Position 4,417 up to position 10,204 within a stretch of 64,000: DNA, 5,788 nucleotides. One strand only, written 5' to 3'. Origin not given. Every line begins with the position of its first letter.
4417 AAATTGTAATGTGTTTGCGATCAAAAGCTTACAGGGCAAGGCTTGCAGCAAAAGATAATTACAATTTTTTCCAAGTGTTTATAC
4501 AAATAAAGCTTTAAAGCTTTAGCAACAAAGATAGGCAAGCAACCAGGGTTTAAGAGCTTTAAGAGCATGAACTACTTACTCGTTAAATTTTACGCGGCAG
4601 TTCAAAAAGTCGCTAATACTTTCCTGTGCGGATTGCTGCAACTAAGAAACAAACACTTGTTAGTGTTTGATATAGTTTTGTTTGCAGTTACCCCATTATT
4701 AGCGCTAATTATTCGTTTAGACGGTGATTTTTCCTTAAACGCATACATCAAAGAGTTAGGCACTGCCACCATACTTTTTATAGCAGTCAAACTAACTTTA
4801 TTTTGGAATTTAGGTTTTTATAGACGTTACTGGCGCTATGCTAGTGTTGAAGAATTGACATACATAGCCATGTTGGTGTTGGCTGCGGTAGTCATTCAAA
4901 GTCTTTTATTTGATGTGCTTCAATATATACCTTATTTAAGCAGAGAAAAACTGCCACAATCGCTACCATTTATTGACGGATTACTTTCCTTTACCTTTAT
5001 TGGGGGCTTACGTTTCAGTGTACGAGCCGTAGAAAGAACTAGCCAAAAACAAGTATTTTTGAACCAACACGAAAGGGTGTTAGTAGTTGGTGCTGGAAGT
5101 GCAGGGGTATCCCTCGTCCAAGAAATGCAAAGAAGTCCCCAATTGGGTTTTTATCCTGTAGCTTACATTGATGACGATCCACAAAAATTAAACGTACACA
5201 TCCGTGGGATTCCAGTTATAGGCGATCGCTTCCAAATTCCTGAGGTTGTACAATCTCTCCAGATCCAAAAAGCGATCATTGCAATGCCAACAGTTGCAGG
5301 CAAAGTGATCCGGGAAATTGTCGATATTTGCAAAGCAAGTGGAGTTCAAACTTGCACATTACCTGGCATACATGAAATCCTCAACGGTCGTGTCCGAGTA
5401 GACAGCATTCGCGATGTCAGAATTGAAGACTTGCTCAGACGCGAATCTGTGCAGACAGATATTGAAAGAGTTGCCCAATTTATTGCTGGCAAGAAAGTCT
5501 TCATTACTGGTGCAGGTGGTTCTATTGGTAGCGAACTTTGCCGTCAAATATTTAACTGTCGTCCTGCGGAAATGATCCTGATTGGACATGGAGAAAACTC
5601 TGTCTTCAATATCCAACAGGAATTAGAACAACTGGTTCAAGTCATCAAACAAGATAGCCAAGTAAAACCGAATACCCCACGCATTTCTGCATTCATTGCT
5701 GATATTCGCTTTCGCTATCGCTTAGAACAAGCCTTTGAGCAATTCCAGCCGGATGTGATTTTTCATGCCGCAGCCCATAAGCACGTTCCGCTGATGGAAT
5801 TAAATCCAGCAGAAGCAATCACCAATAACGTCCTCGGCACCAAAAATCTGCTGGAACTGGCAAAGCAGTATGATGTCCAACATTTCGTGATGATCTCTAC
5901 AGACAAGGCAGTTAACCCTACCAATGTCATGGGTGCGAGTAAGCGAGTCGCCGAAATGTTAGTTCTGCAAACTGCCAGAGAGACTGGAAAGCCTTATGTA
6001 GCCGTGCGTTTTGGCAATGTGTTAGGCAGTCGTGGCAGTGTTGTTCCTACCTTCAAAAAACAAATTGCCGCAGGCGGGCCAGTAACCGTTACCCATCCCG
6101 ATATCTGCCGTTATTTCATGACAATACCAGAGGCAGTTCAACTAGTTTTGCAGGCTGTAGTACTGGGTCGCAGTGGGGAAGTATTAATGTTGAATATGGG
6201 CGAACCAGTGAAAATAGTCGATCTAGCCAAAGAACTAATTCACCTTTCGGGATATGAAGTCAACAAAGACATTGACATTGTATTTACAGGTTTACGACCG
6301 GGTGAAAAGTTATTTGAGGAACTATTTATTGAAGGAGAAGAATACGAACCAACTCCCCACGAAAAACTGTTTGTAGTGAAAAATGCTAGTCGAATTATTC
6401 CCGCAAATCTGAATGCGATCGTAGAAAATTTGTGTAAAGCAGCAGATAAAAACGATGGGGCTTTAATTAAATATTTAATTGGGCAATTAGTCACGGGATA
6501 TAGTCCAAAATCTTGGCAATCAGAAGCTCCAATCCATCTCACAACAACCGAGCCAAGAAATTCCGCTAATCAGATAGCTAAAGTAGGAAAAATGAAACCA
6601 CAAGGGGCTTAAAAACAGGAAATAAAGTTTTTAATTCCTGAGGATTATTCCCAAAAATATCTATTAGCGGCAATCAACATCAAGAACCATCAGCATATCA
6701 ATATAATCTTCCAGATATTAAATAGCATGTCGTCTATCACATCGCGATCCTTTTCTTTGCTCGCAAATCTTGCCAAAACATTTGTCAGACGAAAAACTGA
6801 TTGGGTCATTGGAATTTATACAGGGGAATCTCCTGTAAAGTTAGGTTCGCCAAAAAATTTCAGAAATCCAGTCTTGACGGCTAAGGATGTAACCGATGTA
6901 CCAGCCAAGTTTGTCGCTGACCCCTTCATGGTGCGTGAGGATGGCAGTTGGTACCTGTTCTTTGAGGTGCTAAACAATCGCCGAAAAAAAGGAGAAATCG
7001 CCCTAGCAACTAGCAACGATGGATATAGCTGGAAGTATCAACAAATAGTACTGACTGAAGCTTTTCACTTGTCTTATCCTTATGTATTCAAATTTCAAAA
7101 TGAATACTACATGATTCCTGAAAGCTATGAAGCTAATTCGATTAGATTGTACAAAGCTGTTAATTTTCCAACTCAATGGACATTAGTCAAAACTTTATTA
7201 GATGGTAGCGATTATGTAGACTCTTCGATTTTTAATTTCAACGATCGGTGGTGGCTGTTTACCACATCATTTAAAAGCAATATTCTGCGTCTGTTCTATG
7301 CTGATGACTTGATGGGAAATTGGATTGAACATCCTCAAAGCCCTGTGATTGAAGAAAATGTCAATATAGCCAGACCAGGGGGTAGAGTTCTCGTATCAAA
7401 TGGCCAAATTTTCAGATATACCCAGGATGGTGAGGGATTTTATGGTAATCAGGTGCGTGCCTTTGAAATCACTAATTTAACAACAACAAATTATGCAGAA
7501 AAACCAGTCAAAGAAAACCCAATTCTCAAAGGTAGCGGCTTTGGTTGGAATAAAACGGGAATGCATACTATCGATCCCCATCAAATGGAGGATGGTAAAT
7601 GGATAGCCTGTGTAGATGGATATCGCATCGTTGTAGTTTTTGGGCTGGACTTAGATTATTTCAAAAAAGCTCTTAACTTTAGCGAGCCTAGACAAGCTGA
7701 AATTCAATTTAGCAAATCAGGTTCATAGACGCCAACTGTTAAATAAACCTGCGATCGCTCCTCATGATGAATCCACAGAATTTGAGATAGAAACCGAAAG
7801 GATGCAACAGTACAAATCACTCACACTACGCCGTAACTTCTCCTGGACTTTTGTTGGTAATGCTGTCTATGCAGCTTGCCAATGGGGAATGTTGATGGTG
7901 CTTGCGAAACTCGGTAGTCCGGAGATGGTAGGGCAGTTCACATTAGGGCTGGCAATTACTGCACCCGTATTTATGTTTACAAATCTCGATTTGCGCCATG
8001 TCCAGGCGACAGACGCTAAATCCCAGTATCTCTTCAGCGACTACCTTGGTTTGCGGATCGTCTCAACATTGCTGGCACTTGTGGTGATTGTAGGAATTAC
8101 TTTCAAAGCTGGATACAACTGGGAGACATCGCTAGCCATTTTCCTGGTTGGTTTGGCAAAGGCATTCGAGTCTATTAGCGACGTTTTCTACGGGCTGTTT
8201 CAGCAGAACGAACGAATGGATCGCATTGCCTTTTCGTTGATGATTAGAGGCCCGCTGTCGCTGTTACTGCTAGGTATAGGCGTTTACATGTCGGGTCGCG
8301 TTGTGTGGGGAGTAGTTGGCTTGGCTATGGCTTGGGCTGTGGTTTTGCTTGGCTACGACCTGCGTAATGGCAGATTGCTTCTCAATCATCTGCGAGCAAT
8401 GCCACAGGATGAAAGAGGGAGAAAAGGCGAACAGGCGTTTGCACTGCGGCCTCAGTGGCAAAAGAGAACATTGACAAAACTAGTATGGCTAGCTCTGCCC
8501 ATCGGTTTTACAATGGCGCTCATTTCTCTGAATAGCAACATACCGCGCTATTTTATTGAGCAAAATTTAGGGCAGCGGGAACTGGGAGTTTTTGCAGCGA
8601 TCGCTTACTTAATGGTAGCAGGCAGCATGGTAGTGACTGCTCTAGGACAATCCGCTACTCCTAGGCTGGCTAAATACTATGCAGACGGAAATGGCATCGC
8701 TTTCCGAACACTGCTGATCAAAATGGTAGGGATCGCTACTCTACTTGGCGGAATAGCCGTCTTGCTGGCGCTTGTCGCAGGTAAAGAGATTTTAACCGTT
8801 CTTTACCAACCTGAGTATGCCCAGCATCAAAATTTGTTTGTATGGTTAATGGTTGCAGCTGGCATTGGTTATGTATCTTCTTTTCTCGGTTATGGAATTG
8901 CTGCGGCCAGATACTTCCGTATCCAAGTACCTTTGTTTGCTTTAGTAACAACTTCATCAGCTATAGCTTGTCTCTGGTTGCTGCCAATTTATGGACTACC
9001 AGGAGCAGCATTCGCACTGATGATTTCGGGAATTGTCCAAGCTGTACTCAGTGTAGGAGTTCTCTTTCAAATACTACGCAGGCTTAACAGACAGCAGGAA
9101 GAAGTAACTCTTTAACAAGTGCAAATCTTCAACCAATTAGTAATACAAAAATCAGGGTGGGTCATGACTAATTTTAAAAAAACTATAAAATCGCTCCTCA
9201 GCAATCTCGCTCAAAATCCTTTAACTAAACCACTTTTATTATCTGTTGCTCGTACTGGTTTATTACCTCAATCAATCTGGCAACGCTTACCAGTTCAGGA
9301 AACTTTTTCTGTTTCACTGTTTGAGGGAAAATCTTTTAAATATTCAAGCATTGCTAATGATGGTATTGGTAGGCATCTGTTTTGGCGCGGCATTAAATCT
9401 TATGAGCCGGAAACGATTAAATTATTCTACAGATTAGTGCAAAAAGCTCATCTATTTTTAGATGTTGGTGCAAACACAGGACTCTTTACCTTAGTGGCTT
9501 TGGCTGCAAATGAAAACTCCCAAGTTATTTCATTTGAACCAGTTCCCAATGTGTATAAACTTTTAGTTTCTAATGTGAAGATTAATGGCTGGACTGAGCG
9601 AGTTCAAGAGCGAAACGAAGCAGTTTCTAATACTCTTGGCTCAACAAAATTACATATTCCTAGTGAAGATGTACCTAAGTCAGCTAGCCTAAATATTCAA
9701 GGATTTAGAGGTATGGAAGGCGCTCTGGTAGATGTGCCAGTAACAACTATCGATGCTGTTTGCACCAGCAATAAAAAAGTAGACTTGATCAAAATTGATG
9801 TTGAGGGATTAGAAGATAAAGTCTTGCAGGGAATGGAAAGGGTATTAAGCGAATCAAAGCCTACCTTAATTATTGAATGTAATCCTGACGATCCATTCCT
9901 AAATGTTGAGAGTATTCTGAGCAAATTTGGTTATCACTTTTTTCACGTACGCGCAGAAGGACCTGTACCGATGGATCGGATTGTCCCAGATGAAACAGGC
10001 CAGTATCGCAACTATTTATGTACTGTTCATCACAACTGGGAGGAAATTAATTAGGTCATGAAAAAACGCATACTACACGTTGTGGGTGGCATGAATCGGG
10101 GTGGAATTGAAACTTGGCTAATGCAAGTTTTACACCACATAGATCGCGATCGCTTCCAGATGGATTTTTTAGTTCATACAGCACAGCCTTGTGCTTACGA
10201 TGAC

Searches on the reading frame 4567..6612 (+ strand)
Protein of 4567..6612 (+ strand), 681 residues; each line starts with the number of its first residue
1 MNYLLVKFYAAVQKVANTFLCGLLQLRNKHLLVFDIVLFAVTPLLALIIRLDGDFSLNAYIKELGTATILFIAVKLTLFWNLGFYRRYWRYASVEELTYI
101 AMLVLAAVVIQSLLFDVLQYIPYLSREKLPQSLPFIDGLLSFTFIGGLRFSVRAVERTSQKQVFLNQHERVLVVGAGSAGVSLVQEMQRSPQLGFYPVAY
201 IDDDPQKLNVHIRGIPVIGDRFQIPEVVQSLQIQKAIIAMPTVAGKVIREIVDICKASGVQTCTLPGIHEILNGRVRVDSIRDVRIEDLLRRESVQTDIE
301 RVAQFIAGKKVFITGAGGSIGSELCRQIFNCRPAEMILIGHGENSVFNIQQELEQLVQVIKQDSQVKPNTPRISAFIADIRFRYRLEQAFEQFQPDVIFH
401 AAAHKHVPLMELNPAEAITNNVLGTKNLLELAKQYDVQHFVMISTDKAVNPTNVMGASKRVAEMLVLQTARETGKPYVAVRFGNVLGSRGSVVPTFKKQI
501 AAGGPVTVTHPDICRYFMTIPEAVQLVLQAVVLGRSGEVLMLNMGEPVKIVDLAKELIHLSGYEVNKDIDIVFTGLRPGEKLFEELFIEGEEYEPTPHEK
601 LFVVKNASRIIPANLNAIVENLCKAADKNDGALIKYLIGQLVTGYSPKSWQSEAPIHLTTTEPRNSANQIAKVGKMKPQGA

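Call 8: search_protein_families(library=pfam, proteins=[window:4567-6612:+], max_evalue=0.001)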
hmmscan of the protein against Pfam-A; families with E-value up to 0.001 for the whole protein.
window:4567-6612:+ (681 aa): 9 families
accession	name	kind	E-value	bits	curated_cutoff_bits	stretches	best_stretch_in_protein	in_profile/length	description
PF02719.21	Polysacc_synt_2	-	2e-118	395.3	20.2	1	311-605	1-292/293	Polysaccharide biosynthesis protein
PF01370.27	Epimerase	-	2.6e-24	86.4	20.9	1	311-533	1-227/240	NAD dependent epimerase/dehydratase family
PF16363.11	GDP_Man_Dehyd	-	5.1e-16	59.5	27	1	312-447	1-131/332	GDP-mannose 4,6 dehydratase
PF04321.23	RmlD_sub_bind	-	7.8e-14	51.9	27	1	310-509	2-176/287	RmlD substrate binding domain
PF13727.12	CoA_binding_3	-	1.5e-13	51.6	25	1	127-263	41-172/175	CoA-binding domain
PF07993.18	NAD_binding_4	-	1.8e-13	50.7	20.1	1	313-452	1-143/258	Male sterility protein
PF01073.25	3Beta_HSD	-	2.4e-09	37.1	22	1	313-452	2-123/280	3-beta hydroxysteroid dehydrogenase/isomerase family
PF13460.12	NAD_binding_10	-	8.8e-06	26.1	27.2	1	356-483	22-144/184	NAD(P)H-binding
PF08659.16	KR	-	0.00011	22.6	22.6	1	311-445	3-136/180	KR domain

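Call 29: search_protein_families(library=ncbifam, proteins=[window:4567-6612:+], max_evalue=0.00001)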
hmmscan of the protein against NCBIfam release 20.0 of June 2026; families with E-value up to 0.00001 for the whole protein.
window:4567-6612:+ (681 aa): 25 families
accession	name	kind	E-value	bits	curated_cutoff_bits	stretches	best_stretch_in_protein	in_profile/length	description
TIGR03589.1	PseB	equivalog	3.1e-55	187.4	407.75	1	307-613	3-288/324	UDP-N-acetylglucosamine 4,6-dehydratase (inverting)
TIGR04130.1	FnlA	equivalog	1.7e-42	145.5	730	1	361-588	42-266/337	UDP-N-acetylglucosamine 4,6-dehydratase/5-epimerase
TIGR03025.1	EPS_sugtrans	subfamily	1.6e-23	83.6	295.55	1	34-286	2-242/445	exopolysaccharide biosynthesis polyprenyl glycosylphosphotransferase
TIGR03023.1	WcaJ_sugtrans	equivalog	3.3e-21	76.1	410.75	1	34-289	2-250/453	undecaprenyl-phosphate glucose phosphotransferase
TIGR02622.1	CDP_4_6_dhtase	equivalog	1.3e-14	54.1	278.45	1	306-450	2-134/352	CDP-glucose 4,6-dehydratase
TIGR01179.1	galE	equivalog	3.9e-14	52.2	262.3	1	310-489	1-180/332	UDP-glucose 4-epimerase GalE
TIGR01214.1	rmlD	equivalog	6.8e-13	48.4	224.05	1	310-490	1-155/285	dTDP-4-dehydrorhamnose reductase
TIGR01181.1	dTDP_gluc_dehyt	equivalog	1e-12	47.8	365.1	1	311-579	2-276/321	dTDP-glucose 4,6-dehydratase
TIGR03022.1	WbaP_sugtrans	subfamily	1.9e-11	43.9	403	1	31-276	1-233/456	undecaprenyl-phosphate galactose phosphotransferase WbaP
TIGR04180.1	EDH_00030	hypoth_equivalog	2.3e-10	40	475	1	311-569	1-264/297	NAD-dependent 4,6-dehydratase LegB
NF007490.0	PRK10084.1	subfamily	2.9e-10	39.7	649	1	310-436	2-115/361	dTDP-glucose 4,6-dehydratase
NF007582.0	PRK10217.1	equivalog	2.1e-09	36.9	698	1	309-435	2-115/355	dTDP-glucose 4,6-dehydratase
TIGR01746.1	Thioester-redct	subfamily_domain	6.2e-09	35.6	213.35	1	310-488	1-198/371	thioester reductase domain-containing protein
NF003993.0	PRK05472.2-2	equivalog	3.2e-08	33.4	217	1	147-253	62-167/212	redox-sensing transcriptional repressor Rex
NF003994.0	PRK05472.2-3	equivalog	4.6e-08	32.7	130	1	165-252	83-169/217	redox-sensing transcriptional repressor Rex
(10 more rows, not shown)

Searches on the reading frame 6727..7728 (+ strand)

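Call 8: search_protein_families(library=pfam, proteins=[window:6727-7728:+], max_evalue=0.001)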
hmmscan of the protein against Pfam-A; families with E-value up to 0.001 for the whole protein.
window:6727-7728:+ (333 aa): 3 families
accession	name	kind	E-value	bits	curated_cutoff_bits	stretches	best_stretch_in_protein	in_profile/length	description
PF24793.1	GINT1_N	-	4e-66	223.5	27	1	25-298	8-303/304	Glucosamine inositolphosphorylceramide transferase 1, N-terminal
PF04616.20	Glyco_hydro_43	-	8.8e-05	22.4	32.2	0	118-204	13-112/288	Glycosyl hydrolases family 43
PF00251.26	Glyco_hydro_32N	-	0.00025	21.2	22.1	0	46-112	116-179/307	Glycosyl hydrolases family 32 N-terminal domain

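Call 29: search_protein_families(library=ncbifam, proteins=[window:6727-7728:+], max_evalue=0.00001)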
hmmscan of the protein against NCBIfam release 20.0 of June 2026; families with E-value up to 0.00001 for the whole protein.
window:6727-7728:+ (333 aa): 0 families

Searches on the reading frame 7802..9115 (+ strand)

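Call 8: search_protein_families(library=pfam, proteins=[window:7802-9115:+], max_evalue=0.001)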
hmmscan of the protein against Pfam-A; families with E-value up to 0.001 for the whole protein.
window:7802-9115:+ (437 aa): 1 family
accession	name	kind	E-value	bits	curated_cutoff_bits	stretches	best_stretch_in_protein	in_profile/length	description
PF01943.22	Polysacc_synt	-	3.8e-11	43.4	28.2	1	10-292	2-273/274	Polysaccharide biosynthesis protein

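Call 59: search_protein_families(library=ncbifam, proteins=[window:7802-9115:+], max_evalue=1e-8)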
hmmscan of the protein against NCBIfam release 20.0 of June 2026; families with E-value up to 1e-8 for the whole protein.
window:7802-9115:+ (437 aa): 0 families

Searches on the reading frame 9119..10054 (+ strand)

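Call 8: search_protein_families(library=pfam, proteins=[window:9119-10054:+], max_evalue=0.001)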
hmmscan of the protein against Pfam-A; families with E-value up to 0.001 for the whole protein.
window:9119-10054:+ (311 aa): 2 families
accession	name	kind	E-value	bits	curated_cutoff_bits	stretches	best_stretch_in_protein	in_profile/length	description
PF05050.19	Methyltransf_21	-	1.9e-21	77.4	22.7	1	115-274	1-173/173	Methyltransferase FkbM domain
PF02475.24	TRM5-TYW2_MTfase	-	0.00046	20.6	28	1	104-163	31-90/164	TRM5/TYW2 methyltransferase domain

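Call 59: search_protein_families(library=ncbifam, proteins=[window:9119-10054:+], max_evalue=1e-8)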
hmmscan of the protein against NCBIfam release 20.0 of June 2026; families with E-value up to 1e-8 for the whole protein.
window:9119-10054:+ (311 aa): 1 family
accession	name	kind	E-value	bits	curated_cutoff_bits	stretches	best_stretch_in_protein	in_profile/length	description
TIGR01444.1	fkbM_fam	subfamily_domain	2.1e-29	102.8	37.7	1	113-254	2-142/143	FkbM family methyltransferase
